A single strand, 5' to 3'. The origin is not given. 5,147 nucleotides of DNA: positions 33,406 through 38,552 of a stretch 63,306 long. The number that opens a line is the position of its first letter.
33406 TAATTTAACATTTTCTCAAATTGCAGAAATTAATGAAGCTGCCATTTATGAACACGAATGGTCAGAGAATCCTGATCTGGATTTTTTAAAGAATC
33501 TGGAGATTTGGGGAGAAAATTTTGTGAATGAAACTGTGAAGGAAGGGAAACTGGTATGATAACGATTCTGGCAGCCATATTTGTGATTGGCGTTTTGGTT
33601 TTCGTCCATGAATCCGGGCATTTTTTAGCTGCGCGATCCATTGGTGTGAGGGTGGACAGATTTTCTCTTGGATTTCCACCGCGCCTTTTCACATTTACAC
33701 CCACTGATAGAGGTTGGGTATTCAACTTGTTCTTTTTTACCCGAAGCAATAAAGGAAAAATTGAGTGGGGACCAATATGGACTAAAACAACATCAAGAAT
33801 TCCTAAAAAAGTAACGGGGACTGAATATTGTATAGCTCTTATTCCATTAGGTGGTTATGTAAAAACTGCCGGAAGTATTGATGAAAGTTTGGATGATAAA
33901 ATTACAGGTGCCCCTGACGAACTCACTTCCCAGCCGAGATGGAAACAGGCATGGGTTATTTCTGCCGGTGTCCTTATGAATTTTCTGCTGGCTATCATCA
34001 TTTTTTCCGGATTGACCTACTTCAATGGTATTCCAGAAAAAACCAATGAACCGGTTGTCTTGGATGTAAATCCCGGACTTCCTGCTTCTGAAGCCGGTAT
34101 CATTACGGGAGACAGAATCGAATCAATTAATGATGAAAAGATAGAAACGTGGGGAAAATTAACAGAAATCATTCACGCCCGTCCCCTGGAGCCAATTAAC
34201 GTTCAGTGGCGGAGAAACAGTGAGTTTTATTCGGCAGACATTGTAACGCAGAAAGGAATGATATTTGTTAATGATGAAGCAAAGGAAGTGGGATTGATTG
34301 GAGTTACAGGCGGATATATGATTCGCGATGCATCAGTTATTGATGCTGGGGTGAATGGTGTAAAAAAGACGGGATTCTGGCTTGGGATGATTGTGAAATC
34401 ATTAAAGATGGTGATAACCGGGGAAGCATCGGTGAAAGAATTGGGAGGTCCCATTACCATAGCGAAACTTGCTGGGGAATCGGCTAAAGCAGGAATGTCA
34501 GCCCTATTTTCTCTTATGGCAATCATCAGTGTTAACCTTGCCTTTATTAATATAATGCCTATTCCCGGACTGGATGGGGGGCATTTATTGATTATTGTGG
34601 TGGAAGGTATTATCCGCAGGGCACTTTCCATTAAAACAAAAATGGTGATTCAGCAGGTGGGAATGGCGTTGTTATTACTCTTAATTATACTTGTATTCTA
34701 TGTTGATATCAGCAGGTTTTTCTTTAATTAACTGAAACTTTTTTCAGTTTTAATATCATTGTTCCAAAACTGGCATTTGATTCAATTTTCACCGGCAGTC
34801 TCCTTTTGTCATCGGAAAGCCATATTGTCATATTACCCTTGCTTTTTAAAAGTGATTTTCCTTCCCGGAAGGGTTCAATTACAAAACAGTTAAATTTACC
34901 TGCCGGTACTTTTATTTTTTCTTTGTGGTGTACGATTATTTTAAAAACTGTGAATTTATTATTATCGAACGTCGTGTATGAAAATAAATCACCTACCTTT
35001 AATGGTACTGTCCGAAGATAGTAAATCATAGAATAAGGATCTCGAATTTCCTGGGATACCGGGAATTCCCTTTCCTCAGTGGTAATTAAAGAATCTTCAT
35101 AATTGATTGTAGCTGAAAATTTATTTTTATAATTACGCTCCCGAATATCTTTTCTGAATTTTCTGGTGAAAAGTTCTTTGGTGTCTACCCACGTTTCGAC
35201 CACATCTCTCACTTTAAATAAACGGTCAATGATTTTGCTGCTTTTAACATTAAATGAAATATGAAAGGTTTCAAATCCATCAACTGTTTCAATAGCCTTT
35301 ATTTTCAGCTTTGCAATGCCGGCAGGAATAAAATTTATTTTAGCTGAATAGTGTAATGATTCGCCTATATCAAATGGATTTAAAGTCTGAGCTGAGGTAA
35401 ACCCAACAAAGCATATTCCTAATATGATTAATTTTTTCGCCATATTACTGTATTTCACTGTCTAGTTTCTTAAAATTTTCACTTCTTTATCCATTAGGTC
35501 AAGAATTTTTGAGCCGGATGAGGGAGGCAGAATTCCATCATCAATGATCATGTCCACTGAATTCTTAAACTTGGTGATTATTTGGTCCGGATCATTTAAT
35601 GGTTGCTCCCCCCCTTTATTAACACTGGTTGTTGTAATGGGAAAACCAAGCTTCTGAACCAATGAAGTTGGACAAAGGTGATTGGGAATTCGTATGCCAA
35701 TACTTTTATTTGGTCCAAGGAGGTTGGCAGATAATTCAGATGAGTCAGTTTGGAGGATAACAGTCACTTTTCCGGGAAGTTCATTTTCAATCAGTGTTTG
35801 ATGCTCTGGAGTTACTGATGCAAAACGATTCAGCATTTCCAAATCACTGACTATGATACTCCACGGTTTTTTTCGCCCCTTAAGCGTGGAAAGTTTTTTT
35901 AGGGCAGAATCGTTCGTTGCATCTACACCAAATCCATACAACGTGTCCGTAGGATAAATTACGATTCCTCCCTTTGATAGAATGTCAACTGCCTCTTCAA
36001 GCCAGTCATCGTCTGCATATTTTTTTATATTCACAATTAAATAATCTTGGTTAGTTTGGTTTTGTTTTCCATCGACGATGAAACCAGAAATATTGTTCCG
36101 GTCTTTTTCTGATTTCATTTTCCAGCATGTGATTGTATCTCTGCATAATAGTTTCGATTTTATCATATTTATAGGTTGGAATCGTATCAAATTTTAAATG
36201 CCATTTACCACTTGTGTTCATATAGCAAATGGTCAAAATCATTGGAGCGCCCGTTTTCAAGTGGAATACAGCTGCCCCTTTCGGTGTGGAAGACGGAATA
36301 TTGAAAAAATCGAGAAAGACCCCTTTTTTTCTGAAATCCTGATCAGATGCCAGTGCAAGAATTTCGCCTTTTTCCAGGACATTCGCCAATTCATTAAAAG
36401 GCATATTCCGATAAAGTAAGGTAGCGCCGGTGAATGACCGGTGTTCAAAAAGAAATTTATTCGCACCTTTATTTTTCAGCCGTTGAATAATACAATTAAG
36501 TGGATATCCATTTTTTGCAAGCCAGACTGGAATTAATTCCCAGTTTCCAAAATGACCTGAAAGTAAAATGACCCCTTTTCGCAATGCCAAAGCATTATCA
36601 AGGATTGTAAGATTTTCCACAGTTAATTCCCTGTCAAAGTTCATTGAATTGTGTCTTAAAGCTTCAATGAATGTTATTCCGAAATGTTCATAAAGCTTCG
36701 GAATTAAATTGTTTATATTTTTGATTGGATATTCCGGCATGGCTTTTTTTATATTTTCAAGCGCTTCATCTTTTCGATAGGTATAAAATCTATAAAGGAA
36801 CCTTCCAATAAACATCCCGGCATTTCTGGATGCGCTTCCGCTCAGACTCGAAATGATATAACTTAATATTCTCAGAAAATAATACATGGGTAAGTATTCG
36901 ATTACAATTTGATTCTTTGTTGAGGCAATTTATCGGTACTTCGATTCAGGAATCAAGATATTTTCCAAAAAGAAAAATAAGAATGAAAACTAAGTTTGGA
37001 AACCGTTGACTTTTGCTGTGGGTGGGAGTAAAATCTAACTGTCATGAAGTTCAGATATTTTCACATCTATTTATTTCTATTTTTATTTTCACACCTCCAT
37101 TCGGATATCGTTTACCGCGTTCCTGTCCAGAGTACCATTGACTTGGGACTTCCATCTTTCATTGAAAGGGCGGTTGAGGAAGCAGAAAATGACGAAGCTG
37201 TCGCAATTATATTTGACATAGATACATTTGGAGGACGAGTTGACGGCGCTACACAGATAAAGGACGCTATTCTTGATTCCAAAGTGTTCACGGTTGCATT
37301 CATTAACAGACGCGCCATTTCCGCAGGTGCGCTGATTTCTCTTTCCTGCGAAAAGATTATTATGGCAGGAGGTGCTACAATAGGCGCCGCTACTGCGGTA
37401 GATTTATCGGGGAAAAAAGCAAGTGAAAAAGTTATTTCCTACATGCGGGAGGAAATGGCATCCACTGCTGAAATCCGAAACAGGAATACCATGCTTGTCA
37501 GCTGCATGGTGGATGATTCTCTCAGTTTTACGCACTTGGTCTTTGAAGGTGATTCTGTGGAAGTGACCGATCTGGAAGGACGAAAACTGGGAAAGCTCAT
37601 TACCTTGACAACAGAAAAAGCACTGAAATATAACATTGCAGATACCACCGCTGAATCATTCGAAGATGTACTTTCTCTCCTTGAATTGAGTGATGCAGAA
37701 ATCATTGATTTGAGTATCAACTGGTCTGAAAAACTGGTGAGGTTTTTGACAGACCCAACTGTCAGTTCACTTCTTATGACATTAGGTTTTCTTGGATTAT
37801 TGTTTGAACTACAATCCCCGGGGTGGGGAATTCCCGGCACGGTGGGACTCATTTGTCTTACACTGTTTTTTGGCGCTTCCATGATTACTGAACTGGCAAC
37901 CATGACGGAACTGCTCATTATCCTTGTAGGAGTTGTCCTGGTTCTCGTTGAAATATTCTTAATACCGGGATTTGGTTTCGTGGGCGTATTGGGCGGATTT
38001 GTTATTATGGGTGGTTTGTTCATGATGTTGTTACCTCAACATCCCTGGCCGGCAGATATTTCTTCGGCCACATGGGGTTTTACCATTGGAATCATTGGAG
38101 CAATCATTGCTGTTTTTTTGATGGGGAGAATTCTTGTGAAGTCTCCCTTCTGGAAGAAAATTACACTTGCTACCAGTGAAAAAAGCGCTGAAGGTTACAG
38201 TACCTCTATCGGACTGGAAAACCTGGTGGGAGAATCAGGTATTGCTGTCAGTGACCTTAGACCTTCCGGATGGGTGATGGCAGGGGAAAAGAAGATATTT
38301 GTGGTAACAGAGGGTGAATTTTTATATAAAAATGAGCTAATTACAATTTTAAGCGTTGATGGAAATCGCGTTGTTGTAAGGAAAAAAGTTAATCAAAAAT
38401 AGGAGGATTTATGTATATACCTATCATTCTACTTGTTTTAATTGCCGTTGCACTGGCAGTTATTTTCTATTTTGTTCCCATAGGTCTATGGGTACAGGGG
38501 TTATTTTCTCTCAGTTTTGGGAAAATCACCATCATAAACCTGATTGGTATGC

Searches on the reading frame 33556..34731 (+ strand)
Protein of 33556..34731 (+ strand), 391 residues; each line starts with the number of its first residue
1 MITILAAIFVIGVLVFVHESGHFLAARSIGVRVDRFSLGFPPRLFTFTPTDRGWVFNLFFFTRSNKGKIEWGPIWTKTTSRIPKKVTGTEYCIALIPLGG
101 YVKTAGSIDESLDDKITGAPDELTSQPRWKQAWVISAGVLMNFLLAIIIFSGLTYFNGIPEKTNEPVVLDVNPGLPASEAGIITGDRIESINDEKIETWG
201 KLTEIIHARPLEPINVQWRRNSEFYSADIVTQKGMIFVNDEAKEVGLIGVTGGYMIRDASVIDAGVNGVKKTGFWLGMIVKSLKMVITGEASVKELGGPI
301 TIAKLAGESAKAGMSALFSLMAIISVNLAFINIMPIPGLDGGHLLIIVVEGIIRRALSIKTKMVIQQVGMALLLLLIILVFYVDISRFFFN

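Call 41: search_protein_families(library=pfam, proteins=[window:33556-34731:+])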
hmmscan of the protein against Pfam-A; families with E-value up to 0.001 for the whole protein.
window:33556-34731:+ (391 aa): 4 families
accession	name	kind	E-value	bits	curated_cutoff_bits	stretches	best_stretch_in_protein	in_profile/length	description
PF02163.28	Peptidase_M50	-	7.6e-61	205.7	27.2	2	84-376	42-221/221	Peptidase family M50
PF13180.12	PDZ_2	-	2.2e-07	31.5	27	1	162-228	10-77/80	PDZ domain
PF17820.7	PDZ_6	-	3.3e-07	30.4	27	1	167-220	1-54/54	PDZ domain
PF00595.29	PDZ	-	3.4e-05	24.6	23.2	1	164-206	25-67/81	PDZ domain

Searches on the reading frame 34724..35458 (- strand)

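Call 41: search_protein_families(library=pfam, proteins=[window:34724-35458:-])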
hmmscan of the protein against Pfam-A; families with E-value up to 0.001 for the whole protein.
window:34724-35458:- (244 aa): 2 families
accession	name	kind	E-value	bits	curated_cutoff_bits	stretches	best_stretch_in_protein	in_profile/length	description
PF11306.15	DUF3108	-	3.8e-42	144.9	26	1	37-238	2-208/209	Protein of unknown function (DUF3108)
PF21347.3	DUF3108_like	-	0.0001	22.7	27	1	169-216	129-177/199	DUF3108-like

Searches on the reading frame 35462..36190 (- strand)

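Call 42: search_protein_families(library=pfam, proteins=[window:35462-36190:-])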
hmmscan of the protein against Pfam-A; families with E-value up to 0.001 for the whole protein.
window:35462-36190:- (242 aa): 1 family
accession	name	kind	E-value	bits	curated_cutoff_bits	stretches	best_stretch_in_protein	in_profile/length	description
PF01300.24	Sua5_yciO_yrdC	-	1.8e-46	158.3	25.1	1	70-242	2-177/178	Telomere recombination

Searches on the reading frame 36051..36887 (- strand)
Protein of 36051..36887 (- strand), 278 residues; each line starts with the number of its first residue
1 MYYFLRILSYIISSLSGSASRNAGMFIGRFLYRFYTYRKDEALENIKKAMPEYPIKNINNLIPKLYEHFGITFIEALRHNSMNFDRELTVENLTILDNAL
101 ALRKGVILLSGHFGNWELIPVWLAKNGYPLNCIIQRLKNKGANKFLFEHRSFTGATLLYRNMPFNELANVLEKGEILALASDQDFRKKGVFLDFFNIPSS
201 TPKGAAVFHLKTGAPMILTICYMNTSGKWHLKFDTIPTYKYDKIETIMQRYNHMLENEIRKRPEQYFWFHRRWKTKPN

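Call 42: search_protein_families(library=pfam, proteins=[window:36051-36887:-])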
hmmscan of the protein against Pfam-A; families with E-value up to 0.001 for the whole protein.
window:36051-36887:- (278 aa): 1 family
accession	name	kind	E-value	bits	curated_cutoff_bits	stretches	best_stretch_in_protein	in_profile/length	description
PF03279.18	Lip_A_acyltrans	-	4.2e-49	167.8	22.3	1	7-275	21-295/295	Bacterial lipid A biosynthesis acyltransferase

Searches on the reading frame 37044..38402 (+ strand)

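Call 42: search_protein_families(library=pfam, proteins=[window:37044-38402:+])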
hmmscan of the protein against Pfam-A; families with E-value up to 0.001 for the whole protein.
window:37044-38402:+ (452 aa): 4 families
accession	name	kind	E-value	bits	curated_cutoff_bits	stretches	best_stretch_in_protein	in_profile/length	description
PF25145.1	NfeD1b_N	-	6.1e-51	173.1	40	1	23-221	2-187/189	NfeD1b, N-terminal domain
PF24961.1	NfeD_membrane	-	3.9e-25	88.6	26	1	239-360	1-117/119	NfeD integral membrane domain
PF01957.25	NfeD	-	4.7e-11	43.2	29.1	1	392-447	2-57/57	NfeD-like C-terminal, partner-binding domain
PF01972.22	SDH_protease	-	7.3e-08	32.2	31.3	1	26-116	67-155/286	ClpP-like SDH-type serine proteinase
